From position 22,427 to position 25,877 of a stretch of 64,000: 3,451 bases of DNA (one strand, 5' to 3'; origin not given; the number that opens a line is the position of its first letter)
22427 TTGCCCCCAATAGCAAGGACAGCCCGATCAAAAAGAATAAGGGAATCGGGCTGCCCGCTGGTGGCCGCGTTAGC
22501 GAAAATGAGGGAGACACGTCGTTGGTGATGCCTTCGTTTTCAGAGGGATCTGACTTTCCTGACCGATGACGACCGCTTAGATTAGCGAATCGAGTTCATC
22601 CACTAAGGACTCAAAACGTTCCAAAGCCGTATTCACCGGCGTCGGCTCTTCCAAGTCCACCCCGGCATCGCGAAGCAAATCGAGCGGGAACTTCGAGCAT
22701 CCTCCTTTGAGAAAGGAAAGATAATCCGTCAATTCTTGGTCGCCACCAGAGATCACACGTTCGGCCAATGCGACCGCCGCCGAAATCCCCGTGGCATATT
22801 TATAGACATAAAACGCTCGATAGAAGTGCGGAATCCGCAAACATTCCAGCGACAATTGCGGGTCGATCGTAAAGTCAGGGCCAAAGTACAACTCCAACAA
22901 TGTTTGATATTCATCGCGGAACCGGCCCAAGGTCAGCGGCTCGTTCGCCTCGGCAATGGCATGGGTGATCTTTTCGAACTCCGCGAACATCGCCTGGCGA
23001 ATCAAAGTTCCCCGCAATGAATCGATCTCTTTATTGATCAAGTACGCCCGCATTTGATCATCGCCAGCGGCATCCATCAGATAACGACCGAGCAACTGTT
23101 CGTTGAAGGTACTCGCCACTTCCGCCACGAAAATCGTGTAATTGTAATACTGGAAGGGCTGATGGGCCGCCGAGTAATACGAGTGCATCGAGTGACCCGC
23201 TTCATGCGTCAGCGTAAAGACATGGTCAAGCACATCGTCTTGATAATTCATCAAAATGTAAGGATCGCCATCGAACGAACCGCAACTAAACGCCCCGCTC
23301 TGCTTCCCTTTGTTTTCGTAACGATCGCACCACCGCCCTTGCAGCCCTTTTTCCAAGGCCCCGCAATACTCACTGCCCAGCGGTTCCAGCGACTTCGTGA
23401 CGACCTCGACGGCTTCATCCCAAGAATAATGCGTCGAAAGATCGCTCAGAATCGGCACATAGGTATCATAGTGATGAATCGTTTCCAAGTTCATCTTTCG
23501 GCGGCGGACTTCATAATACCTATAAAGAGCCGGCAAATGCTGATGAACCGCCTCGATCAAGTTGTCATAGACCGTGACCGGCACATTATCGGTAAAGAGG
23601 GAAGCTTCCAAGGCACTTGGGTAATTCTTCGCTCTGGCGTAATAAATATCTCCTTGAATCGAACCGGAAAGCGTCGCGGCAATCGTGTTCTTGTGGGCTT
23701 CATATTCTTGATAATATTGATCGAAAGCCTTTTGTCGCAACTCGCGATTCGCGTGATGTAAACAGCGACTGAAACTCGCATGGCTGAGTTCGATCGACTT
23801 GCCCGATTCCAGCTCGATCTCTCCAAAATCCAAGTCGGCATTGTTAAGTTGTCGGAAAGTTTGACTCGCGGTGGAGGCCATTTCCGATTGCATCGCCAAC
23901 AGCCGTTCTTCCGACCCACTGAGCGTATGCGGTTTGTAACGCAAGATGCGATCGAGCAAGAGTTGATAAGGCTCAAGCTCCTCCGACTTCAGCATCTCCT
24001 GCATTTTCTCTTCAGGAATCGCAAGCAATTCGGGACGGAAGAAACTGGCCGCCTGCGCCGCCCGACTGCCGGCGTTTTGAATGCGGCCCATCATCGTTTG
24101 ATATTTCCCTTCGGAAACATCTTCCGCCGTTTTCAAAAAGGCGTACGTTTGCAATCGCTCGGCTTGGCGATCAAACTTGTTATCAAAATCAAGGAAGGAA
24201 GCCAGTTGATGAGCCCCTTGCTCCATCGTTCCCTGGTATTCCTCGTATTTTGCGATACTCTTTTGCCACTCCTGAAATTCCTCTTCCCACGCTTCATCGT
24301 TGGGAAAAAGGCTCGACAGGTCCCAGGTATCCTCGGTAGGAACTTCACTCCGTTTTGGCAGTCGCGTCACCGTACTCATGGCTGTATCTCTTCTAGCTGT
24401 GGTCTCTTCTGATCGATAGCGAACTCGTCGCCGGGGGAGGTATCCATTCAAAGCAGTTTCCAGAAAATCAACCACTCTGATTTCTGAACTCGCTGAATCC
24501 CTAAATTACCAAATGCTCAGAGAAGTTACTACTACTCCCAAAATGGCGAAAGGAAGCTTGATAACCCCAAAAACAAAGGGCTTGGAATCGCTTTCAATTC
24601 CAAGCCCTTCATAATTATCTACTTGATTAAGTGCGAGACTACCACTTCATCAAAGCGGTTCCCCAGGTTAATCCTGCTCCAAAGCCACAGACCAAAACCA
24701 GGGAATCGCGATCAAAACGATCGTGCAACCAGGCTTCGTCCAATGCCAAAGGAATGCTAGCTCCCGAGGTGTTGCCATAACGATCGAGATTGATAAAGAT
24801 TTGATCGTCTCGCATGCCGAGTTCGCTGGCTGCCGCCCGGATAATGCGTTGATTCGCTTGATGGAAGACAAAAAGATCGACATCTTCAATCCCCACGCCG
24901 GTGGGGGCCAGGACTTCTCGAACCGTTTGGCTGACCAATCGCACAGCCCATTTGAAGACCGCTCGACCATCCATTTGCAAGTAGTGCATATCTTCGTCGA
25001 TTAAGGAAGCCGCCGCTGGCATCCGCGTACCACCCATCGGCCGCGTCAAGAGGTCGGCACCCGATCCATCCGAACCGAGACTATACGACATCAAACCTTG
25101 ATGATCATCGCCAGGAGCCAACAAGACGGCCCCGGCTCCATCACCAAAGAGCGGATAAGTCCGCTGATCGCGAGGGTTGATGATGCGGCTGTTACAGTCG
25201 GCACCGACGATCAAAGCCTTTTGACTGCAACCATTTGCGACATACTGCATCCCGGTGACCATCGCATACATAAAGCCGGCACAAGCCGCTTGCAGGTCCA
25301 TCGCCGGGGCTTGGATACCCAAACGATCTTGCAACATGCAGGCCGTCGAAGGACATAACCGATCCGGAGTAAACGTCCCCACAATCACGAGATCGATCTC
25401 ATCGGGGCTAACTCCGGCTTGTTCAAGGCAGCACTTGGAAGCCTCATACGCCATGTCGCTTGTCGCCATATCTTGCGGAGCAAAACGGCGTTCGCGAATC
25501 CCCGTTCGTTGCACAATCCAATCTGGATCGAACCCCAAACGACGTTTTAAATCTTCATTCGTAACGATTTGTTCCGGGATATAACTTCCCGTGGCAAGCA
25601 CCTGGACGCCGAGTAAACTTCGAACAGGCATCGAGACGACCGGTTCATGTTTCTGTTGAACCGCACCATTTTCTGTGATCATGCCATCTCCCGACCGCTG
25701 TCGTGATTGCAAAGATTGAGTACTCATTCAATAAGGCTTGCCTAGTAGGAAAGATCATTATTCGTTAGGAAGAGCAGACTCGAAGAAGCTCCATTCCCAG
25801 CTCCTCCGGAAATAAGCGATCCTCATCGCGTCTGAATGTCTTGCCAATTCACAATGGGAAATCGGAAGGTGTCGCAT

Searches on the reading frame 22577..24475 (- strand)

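Call 58: search_protein_families(library=pfam, proteins=[window:22577-24475:-], max_evalue=0.00001)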
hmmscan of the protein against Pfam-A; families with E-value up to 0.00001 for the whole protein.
window:22577-24475:- (632 aa): 2 families
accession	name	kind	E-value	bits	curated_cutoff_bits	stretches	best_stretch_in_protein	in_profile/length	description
PF01432.26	Peptidase_M3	-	3.6e-71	241.3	27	1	239-618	3-455/457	Peptidase family M3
PF08439.15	Peptidase_M3_N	-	2.9e-22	79.1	25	1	149-217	1-70/70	Oligopeptidase F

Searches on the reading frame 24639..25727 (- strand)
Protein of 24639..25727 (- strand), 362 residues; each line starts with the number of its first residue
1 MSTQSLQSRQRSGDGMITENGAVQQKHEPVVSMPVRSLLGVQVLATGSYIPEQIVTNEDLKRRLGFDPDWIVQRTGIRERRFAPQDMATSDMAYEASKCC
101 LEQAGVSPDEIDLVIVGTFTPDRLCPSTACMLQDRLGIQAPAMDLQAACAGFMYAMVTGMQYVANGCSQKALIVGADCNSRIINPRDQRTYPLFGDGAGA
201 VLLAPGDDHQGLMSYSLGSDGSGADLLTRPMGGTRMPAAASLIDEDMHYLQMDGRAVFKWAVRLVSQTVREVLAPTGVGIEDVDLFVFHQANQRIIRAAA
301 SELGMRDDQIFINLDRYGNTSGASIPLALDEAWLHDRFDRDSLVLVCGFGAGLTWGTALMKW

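Call 58: search_protein_families(library=pfam, proteins=[window:24639-25727:-], max_evalue=0.00001)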
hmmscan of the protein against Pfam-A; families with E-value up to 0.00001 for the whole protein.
window:24639-25727:- (362 aa): 4 families
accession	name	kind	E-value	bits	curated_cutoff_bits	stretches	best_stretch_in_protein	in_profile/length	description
PF08541.16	ACP_syn_III_C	-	2.4e-33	114.6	26.6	1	274-362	2-90/90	3-Oxoacyl-[acyl-carrier-protein (ACP)] synthase III C terminal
PF08545.16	ACP_syn_III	-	3.2e-24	85.1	24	1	143-221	1-80/80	3-Oxoacyl-[acyl-carrier-protein (ACP)] synthase III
PF00108.29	Thiolase_N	-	1.2e-11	44.9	26.4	1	73-177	7-113/260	Thiolase, N-terminal domain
PF07451.17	SpoVAD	-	6.2e-06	25.6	22.1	0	69-180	34-137/329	Stage V sporulation protein AD (SpoVAD)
